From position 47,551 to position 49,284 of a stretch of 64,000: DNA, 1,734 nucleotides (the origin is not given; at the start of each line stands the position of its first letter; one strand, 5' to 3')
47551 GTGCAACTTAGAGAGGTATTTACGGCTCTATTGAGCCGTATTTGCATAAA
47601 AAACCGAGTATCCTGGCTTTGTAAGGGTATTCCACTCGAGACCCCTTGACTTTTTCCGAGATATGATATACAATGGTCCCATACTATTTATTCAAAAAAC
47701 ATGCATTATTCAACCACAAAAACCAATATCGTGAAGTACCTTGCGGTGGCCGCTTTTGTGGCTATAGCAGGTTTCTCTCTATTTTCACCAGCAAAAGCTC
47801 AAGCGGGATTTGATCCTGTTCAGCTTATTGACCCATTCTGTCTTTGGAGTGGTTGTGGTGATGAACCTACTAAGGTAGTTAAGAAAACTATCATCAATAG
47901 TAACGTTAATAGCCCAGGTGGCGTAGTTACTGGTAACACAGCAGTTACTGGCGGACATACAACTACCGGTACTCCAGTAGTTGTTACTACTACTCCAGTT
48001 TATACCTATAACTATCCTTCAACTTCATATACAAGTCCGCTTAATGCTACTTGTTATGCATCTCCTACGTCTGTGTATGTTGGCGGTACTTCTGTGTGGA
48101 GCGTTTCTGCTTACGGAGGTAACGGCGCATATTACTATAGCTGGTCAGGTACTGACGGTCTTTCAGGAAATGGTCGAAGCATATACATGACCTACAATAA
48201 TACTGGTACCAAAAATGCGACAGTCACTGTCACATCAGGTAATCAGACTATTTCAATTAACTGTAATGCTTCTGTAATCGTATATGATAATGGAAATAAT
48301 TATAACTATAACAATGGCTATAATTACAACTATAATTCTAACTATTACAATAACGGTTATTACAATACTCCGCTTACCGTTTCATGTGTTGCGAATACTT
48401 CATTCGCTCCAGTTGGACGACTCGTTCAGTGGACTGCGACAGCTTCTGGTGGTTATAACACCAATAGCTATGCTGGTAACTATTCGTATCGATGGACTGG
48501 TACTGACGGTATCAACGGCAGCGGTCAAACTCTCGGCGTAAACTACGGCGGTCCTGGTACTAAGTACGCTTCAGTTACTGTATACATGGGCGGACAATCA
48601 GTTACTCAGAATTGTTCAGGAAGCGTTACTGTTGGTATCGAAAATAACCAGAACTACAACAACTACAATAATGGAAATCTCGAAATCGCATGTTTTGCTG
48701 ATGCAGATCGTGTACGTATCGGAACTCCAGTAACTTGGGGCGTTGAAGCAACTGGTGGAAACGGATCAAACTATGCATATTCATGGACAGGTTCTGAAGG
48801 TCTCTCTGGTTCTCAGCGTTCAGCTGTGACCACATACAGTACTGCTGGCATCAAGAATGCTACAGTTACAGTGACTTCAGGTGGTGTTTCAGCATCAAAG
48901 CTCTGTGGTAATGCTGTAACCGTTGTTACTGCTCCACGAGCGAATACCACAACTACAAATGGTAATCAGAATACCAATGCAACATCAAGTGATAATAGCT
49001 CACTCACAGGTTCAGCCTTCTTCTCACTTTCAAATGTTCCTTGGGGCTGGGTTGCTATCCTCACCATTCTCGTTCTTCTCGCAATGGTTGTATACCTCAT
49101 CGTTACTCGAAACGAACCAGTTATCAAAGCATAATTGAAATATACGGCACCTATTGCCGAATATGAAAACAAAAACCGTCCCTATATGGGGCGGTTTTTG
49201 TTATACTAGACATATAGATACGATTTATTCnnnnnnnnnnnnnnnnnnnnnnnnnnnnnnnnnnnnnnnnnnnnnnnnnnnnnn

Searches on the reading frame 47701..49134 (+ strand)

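Call 34: search_protein_families(library=pfam, proteins=[window:47701-49134:+], max_evalue=0.01)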
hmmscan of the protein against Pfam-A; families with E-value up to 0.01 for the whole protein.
window:47701-49134:+ (477 aa): 1 family
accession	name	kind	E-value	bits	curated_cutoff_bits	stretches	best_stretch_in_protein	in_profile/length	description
PF18911.6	PKD_4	-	0.0017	18.8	27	1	141-183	32-74/85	PKD domain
